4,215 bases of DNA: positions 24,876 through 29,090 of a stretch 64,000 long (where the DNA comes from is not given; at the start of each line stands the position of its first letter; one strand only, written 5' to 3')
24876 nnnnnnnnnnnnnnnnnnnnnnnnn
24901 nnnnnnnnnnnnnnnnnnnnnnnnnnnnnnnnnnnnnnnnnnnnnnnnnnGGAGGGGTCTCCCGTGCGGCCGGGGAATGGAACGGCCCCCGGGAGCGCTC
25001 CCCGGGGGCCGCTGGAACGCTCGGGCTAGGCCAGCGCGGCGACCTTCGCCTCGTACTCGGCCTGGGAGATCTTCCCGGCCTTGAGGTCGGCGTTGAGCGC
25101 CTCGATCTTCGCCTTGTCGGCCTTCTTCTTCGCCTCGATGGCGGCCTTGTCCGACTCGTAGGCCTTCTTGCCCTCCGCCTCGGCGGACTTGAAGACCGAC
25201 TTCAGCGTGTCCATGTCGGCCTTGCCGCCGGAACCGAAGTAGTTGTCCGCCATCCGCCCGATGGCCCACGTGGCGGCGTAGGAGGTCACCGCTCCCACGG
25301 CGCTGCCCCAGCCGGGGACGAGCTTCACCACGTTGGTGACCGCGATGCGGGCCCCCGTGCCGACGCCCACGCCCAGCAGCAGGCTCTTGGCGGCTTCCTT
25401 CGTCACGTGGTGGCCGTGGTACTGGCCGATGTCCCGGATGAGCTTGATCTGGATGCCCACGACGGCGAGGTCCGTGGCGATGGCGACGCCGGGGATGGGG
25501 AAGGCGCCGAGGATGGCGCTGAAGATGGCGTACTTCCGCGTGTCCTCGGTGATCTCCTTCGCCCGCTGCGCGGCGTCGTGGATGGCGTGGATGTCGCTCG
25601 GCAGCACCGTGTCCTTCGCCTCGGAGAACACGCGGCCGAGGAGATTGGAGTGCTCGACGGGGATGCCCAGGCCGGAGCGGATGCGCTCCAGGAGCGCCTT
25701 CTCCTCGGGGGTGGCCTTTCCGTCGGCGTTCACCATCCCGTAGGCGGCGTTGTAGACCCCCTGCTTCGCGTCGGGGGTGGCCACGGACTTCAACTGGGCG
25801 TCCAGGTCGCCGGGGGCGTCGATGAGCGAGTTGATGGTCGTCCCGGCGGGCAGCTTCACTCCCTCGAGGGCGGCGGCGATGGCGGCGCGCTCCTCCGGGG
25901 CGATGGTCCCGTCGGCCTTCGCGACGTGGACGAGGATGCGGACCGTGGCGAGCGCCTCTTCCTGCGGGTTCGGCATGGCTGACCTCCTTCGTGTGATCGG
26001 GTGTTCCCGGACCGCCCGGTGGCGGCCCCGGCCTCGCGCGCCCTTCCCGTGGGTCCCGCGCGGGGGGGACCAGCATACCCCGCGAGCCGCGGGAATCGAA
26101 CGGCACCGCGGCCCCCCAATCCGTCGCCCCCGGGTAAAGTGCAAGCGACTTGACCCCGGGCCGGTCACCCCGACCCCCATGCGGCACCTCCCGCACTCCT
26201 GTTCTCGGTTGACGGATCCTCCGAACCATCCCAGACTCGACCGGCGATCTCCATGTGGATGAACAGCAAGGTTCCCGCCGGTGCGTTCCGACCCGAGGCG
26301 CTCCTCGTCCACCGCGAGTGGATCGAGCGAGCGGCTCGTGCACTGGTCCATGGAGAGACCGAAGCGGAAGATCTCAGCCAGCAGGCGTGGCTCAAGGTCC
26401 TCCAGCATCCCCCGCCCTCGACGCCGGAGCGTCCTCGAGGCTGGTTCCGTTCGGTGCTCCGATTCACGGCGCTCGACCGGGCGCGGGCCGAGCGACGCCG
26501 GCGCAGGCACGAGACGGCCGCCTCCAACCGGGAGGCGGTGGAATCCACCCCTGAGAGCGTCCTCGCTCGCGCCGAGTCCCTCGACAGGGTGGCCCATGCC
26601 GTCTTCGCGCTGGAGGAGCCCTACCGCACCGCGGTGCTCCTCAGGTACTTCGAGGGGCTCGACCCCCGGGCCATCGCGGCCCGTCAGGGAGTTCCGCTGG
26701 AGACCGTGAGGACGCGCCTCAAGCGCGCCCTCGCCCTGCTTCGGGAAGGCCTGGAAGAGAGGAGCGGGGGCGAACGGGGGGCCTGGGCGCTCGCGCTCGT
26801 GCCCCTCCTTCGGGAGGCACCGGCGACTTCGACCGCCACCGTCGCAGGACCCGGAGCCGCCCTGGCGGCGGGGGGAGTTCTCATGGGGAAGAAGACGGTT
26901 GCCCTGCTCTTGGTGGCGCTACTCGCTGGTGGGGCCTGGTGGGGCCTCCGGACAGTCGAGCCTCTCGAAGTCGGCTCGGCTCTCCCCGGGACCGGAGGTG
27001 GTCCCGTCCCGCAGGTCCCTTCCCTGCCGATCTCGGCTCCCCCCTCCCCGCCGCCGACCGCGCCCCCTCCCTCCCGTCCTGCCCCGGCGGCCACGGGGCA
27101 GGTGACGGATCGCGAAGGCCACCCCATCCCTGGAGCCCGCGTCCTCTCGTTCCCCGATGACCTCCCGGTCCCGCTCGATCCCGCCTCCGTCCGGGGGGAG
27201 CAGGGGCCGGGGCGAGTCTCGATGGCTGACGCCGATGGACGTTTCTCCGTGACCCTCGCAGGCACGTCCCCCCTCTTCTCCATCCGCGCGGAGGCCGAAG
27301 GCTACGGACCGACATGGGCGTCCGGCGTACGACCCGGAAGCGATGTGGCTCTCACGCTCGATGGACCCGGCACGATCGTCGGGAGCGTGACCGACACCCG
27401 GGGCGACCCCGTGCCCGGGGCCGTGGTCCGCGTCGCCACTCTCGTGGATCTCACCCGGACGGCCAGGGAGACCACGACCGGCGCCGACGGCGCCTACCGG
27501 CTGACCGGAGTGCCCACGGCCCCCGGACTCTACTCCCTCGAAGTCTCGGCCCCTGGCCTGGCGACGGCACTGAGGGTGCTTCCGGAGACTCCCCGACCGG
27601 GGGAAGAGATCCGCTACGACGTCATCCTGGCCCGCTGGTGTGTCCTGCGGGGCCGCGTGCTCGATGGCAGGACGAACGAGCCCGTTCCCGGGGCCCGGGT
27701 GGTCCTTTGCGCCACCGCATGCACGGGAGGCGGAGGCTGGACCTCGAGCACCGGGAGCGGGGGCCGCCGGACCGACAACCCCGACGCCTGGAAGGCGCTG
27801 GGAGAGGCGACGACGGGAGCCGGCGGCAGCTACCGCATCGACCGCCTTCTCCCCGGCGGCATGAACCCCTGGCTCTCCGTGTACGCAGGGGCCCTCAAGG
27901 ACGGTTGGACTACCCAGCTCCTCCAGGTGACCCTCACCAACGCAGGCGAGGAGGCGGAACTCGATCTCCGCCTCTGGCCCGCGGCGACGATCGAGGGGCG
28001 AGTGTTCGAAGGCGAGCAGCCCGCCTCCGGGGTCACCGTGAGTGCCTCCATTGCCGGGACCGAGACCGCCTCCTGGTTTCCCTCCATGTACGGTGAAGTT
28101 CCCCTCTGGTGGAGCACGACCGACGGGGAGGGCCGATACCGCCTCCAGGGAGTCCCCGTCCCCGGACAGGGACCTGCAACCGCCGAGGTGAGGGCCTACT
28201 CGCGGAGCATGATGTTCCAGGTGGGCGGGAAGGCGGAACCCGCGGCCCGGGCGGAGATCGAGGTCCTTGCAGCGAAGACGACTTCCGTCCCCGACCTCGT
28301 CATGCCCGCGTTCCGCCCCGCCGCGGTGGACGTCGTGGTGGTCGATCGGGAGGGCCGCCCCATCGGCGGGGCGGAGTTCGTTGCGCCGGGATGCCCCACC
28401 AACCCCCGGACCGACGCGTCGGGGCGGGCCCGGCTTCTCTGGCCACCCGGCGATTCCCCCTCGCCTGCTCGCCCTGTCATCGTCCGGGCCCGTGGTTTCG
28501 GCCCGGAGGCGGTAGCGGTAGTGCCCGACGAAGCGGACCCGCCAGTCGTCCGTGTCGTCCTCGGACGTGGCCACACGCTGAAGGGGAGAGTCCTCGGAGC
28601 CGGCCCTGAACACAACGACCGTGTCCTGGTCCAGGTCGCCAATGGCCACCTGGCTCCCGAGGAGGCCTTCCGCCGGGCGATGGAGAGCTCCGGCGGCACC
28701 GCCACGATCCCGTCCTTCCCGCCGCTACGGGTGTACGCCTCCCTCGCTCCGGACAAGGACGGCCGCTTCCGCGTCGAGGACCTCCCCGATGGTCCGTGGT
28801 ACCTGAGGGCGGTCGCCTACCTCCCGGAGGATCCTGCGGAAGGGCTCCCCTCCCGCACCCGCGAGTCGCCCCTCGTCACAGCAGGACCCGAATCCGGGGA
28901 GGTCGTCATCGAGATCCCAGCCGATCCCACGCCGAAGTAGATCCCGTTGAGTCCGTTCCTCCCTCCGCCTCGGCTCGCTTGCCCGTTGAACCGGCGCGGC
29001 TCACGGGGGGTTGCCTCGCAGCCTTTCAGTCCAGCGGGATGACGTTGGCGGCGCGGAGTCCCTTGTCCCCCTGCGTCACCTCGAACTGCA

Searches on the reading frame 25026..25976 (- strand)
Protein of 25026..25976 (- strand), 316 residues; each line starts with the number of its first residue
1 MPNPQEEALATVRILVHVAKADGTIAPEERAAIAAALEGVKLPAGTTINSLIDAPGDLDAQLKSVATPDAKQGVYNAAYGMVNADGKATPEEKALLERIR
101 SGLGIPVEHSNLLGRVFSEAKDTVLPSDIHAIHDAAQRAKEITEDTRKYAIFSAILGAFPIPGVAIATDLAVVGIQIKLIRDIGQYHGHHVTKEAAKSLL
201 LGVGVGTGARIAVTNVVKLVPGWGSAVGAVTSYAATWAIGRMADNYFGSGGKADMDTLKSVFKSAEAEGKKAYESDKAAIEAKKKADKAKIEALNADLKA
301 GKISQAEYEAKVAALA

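Call 57: search_protein_families(library=pfam, proteins=[window:25026-25976:-], max_evalue=0.001)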
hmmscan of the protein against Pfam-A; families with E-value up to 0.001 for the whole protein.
window:25026-25976:- (316 aa): 3 families
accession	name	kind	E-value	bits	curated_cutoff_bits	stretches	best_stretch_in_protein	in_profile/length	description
PF05099.18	TerB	-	5.4e-11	43.3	24.4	1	9-110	2-113/118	Tellurite resistance protein TerB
PF04391.17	DUF533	-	5.5e-10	39.5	29.6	1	6-109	68-170/178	Protein of unknown function (DUF533)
PF12787.12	EcsC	-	5.3e-06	26.7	30.4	0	132-202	80-150/240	EcsC protein family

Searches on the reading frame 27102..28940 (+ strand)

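Call 57: search_protein_families(library=pfam, proteins=[window:27102-28940:+], max_evalue=0.001)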
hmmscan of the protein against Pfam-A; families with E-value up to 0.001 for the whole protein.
window:27102-28940:+ (612 aa): 5 families
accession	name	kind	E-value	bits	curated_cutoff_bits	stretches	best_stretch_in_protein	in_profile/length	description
PF13620.12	CarboxypepD_reg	-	3.5e-34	117.4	32.3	1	91-157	1-63/82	Carboxypeptidase regulatory-like domain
PF13715.12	CarbopepD_reg_2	-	2.9e-12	46.9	32.2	0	92-155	1-57/88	CarboxypepD_reg-like domain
PF02369.22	Big_1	-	2.3e-07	31.3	34.9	0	94-151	23-81/93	Bacterial Ig-like domain (group 1)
PF10670.15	DUF4198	-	3.1e-05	24.6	34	0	100-149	156-206/209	Domain of unknown function (DUF4198)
PF15976.11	CooC_C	-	0.0009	19.7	29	0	36-64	39-67/93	CS1-pili formation C-terminal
